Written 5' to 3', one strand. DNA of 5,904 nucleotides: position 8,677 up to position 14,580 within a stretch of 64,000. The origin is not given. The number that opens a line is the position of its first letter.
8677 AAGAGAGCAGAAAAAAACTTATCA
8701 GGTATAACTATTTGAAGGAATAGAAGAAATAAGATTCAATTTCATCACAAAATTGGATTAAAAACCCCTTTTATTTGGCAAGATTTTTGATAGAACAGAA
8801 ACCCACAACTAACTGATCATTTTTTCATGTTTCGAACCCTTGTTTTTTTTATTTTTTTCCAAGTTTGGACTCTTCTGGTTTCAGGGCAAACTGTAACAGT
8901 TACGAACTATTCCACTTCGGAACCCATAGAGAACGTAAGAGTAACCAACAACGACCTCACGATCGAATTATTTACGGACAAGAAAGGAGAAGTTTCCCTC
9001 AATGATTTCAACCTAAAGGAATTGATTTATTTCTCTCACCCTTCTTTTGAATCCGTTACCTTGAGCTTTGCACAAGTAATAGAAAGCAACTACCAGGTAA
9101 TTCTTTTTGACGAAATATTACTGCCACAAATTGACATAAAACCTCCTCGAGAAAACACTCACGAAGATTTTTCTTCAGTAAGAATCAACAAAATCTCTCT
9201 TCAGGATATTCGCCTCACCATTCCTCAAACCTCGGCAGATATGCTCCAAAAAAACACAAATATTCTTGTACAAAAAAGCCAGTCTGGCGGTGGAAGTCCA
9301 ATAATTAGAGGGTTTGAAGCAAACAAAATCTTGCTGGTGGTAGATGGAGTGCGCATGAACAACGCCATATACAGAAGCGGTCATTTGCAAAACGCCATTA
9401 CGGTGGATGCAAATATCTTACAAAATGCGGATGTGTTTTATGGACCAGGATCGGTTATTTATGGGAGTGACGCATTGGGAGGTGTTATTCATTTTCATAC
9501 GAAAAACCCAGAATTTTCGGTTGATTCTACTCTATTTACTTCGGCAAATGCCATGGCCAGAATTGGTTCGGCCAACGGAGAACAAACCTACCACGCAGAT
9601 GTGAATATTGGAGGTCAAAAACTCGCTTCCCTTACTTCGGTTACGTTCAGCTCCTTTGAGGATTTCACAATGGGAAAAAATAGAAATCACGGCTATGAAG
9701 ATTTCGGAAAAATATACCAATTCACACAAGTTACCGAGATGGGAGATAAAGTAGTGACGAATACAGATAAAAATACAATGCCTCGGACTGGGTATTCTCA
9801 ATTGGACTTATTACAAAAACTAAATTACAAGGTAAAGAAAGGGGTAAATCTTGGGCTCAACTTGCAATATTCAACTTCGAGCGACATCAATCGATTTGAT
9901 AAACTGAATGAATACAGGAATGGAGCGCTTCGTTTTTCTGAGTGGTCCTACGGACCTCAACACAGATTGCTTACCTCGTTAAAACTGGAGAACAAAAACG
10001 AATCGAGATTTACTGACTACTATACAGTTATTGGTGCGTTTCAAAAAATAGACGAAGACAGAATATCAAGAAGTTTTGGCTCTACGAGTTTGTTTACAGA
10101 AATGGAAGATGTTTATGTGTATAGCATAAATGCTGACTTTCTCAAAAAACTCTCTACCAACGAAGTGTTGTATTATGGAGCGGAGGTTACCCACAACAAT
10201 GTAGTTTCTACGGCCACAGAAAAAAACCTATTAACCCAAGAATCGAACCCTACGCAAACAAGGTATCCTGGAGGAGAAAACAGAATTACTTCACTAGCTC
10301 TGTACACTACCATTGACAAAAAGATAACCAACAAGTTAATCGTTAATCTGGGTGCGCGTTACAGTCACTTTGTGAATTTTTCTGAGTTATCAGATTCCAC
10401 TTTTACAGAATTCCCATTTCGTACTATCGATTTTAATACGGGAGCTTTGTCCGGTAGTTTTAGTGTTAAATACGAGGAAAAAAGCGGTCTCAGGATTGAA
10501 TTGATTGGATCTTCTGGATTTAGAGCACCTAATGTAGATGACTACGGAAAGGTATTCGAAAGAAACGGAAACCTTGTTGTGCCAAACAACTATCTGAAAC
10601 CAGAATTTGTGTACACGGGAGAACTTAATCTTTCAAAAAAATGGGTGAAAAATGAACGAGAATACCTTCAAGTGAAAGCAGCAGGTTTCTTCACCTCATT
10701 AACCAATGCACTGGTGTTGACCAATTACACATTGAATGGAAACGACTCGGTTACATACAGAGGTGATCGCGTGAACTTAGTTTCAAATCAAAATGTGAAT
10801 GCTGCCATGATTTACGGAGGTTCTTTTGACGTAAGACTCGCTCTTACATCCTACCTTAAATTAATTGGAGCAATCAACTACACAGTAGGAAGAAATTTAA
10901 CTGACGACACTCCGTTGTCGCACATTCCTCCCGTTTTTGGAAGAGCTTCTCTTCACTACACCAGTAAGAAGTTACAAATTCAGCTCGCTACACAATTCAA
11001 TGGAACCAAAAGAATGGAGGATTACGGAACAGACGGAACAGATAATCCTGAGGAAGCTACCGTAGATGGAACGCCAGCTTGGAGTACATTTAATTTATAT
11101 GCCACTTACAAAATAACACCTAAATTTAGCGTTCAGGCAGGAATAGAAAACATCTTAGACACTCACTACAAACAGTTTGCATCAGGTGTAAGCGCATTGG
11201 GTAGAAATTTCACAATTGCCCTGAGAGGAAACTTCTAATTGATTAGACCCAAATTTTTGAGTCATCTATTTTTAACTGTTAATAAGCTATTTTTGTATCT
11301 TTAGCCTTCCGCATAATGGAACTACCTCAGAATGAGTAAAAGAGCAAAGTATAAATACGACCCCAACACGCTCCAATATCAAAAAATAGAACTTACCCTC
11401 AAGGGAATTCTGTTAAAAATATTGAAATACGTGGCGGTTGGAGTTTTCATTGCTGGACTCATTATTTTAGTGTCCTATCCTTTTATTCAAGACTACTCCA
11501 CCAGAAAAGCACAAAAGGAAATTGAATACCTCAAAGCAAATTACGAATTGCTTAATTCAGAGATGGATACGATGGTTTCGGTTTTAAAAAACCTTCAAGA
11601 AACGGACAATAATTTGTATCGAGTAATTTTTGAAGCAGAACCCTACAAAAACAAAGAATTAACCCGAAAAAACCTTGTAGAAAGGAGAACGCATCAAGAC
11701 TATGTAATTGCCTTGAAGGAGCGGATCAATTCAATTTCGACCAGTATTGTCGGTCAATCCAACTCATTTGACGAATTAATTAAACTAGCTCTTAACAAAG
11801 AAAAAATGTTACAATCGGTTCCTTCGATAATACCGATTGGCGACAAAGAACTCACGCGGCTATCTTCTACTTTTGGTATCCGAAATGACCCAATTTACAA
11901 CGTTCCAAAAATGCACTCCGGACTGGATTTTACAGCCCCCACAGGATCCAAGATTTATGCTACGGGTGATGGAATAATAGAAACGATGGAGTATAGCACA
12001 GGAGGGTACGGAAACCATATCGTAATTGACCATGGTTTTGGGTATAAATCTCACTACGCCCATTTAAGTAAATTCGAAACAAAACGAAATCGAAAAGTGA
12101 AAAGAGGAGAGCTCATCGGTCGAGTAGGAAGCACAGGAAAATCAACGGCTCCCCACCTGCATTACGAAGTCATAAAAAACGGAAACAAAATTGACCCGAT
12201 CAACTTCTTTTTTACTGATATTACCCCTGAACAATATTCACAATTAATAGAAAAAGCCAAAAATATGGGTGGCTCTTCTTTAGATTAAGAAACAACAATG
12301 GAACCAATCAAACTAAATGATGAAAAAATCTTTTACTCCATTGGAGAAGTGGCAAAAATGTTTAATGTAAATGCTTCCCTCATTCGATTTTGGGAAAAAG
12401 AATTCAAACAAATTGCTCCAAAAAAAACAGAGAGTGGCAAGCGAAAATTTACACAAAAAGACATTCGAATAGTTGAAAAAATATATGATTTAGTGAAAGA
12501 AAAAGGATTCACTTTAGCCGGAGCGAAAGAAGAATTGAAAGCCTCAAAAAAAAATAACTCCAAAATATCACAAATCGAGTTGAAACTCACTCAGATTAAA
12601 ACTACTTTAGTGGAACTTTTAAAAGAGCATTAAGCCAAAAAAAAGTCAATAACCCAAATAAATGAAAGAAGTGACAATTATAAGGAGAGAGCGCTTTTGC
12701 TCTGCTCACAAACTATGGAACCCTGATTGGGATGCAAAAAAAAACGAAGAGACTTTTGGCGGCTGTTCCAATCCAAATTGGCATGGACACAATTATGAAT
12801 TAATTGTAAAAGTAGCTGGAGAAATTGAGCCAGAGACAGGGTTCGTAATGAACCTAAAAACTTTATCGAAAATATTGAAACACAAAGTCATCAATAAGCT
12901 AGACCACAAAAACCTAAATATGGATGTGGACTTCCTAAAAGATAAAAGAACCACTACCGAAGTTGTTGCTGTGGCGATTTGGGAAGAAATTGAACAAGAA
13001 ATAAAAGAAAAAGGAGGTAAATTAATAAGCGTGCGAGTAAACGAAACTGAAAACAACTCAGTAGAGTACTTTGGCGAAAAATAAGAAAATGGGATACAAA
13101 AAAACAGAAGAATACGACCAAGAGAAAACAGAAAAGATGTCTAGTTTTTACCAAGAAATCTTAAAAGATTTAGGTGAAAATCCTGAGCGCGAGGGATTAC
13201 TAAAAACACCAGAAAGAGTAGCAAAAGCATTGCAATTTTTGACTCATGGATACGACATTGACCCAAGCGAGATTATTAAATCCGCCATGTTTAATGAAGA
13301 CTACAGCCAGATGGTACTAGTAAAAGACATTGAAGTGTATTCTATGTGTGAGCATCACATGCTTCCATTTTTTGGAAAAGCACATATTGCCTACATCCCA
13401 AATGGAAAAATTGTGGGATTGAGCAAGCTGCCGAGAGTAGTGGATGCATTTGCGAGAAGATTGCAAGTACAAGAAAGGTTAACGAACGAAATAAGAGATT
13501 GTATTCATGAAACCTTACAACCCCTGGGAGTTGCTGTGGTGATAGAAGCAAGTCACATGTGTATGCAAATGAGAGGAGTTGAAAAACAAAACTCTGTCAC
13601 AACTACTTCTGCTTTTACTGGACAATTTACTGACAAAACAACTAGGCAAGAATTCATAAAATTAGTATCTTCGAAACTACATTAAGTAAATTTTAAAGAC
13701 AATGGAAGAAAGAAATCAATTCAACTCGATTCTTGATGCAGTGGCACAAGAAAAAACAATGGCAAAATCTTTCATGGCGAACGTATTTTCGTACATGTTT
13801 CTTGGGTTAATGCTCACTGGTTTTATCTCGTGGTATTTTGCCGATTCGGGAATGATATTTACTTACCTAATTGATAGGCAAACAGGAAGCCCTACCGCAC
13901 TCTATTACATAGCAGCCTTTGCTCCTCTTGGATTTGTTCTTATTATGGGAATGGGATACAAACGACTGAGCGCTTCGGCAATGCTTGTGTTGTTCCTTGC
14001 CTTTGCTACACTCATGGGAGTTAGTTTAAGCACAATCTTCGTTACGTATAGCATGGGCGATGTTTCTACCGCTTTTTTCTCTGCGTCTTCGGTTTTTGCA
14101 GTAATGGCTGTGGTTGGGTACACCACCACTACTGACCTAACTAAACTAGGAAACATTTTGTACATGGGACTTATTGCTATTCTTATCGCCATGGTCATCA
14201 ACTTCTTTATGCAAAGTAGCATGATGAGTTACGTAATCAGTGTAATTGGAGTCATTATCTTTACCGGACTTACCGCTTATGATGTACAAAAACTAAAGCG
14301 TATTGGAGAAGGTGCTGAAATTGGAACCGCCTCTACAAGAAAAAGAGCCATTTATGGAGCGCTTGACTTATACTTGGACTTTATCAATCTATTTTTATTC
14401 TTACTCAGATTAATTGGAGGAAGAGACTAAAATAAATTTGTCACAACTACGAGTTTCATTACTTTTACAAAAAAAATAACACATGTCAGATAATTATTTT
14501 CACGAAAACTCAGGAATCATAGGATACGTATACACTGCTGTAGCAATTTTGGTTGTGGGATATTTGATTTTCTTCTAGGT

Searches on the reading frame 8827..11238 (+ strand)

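Call 69: search_protein_families(library=ncbifam, proteins=[window:8827-11238:+], max_evalue=0.00001)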
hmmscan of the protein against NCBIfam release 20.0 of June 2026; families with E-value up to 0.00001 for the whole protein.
window:8827-11238:+ (803 aa): 16 families
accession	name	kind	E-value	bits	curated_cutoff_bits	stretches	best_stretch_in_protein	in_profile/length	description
TIGR01786.1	TonB-hemlactrns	subfamily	1.6e-50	172.2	323.75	1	122-803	27-719/719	TonB-dependent hemoglobin/transferrin/lactoferrin family receptor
TIGR01785.1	TonB-hemin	subfamily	9.2e-49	166.5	316.85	1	120-803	22-677/677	TonB-dependent heme/hemoglobin receptor family protein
TIGR01779.1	TonB-B12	equivalog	1.4e-18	66.8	599.7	1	121-250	50-172/614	TonB-dependent vitamin B12 receptor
NF007926.1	PRK10641.1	equivalog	2e-17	63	836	1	156-279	86-195/617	TonB-dependent vitamin B12 receptor BtuB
TIGR01778.1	TonB-copper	equivalog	7e-17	61.4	472.45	1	612-783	447-604/637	TonB-dependent copper receptor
TIGR01783.1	TonB-siderophor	subfamily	1.4e-15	57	223.5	1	123-245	9-123/649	TonB-dependent siderophore receptor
NF007478.2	PRK10064.1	equivalog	2.5e-15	55.8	745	1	119-227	50-159/663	catecholate siderophore receptor CirA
NF010038.0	PRK13513.1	equivalog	1.4e-14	53.6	942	2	562-803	417-659/659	ligand-gated channel protein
NF010010.0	PRK13483.1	equivalog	2.9e-13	48.7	927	1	562-800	425-657/660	ligand-gated channel protein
NF010048.1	PRK13524.1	subfamily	3.9e-13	48.8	493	1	160-781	103-711/744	FepA family TonB-dependent siderophore receptor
NF010051.0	PRK13528.1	subfamily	3.4e-10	38.8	583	0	542-789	458-710/727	FepA family TonB-dependent siderophore receptor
NF049945.1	TonB_dep_FCYXU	equivalog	5.6e-09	35.2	825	1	159-263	99-201/697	TonB-dependent receptor, FCYXU motif-type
NF010011.0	PRK13484.1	equivalog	1.6e-07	30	1197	1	160-227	90-160/682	IreA family TonB-dependent siderophore receptor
NF038289.1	Zn_piracy_ZnuD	exception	3.7e-07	29.2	950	1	109-262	41-189/685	zinc piracy TonB-dependent receptor ZnuD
NF053590.1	TonB_dep_TOL0244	equivalog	2.6e-06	26.3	645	0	121-346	33-261/604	TOL_0244 family TonB-dependent receptor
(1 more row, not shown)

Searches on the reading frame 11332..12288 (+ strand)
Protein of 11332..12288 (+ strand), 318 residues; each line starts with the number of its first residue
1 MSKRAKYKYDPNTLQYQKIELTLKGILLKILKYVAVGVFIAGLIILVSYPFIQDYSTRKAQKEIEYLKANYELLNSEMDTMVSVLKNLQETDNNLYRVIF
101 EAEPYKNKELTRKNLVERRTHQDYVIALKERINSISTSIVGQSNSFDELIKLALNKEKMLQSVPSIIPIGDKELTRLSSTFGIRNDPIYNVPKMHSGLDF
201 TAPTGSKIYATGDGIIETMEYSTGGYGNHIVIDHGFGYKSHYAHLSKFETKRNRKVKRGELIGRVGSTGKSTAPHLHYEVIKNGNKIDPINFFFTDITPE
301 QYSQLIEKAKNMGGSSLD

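Call 69: search_protein_families(library=ncbifam, proteins=[window:11332-12288:+], max_evalue=0.00001)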
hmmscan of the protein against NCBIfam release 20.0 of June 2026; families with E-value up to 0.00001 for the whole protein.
window:11332-12288:+ (318 aa): 13 families
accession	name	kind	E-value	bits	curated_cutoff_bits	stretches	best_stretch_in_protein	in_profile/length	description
NF053825.1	PdgNdpepShyA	equivalog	1.8e-27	96.1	700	1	174-290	274-390/425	peptidoglycan DD-endopeptidase ShyA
NF008652.0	PRK11649.1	equivalog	5.7e-26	91.2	341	1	176-290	293-407/439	murein DD-endopeptidase MepM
NF052530.1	Heli_ShapePgp3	exception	1.5e-25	89.8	300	1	177-293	149-264/270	peptidoglycan metallopeptidase Pgp3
NF053824.1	PdgNdpepShyC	equivalog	4.7e-24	85.1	700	1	175-286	275-386/429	peptidoglycan DD-endopeptidase ShyC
NF052336.1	PdgHdaseHSB100310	equivalog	4.7e-22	78.7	500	1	178-286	44-147/316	peptidoglycan hydrolase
NF052529.1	PG_M23_Pgp6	exception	4e-16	58.7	600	1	194-312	334-451/452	peptidoglycan metallopeptidase Pgp6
NF050804.1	CellDivDipMCaul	equivalog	1e-14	54.3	900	1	195-280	528-613/634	cell division endopeptidase DipM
NF040883.1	amid_act_ActS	equivalog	5.6e-13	48.7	375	1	196-293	137-233/242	amidase activator ActS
NF041208.1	celldiv_DipM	equivalog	9.4e-13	48.1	740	1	193-292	317-416/419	cell division endopeptidase DipM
NF008123.1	PRK10871.1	equivalog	1.4e-12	47.7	311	1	196-292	266-361/365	murein hydrolase activator NlpD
NF053738.1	S2SprSpoIIQBc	equivalog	1.6e-09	37.7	250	1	225-297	153-227/232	stage II sporulation protein SpoIIQ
NF008644.1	PRK11637.1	equivalog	9.6e-09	34.7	270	1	196-291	287-381/385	murein hydrolase activator EnvC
NF047755.1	LIC_10271_M23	exception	3.5e-06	26.9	180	1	195-289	117-205/207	LIC_10271 family cell wall hydrolase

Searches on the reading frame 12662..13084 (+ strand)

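Call 86: search_protein_families(library=pfam, proteins=[window:12662-13084:+], max_evalue=0.0001)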
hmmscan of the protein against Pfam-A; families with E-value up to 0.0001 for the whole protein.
window:12662-13084:+ (140 aa): 1 family
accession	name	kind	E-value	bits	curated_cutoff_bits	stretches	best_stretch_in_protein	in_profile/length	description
PF01242.24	PTPS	-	3.9e-34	117.7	22.4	1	6-138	2-120/121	6-pyruvoyl tetrahydropterin synthase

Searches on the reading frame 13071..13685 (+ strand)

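Call 70: search_protein_families(library=ncbifam, proteins=[window:13071-13685:+], max_evalue=0.00001)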
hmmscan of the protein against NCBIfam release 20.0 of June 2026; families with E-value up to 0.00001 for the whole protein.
window:13071-13685:+ (204 aa): 5 families
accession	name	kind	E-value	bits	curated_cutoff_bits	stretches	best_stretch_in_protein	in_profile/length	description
NF006825.1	PRK09347.1-2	subfamily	1.6e-82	275.3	174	1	25-199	3-178/179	GTP cyclohydrolase I FolE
TIGR00063.1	folE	equivalog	6e-75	250.7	181.6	1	23-200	1-179/180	GTP cyclohydrolase I FolE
NF006826.0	PRK09347.1-3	subfamily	9.7e-74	246.9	162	1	19-201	5-188/189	GTP cyclohydrolase I FolE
NF006824.0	PRK09347.1-1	equivalog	2.6e-50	170.9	202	1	9-200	24-217/219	GTP cyclohydrolase I FolE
TIGR03139.1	QueF-II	equivalog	4.7e-08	32.9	86.9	1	81-157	19-95/115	preQ(1) synthase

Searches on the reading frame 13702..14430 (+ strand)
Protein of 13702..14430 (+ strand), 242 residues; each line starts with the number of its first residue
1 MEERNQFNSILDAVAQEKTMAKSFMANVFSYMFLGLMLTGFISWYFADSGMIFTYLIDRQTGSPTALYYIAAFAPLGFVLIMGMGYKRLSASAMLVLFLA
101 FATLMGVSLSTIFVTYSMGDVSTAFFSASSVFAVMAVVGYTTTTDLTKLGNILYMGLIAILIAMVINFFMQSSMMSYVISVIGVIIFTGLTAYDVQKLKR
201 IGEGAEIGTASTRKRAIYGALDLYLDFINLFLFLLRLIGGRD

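Call 70: search_protein_families(library=ncbifam, proteins=[window:13702-14430:+], max_evalue=0.00001)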
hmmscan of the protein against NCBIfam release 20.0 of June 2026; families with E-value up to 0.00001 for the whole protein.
window:13702-14430:+ (242 aa): 2 families
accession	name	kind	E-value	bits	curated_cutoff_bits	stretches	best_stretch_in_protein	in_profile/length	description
NF045951.1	MAG0110_fam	subfamily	6.4e-17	61.6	98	1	16-239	6-236/237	MAG0110 family membrane protein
NF007765.0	PRK10447.1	equivalog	9.8e-08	32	353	1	77-239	58-214/219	FtsH protease modulator YccA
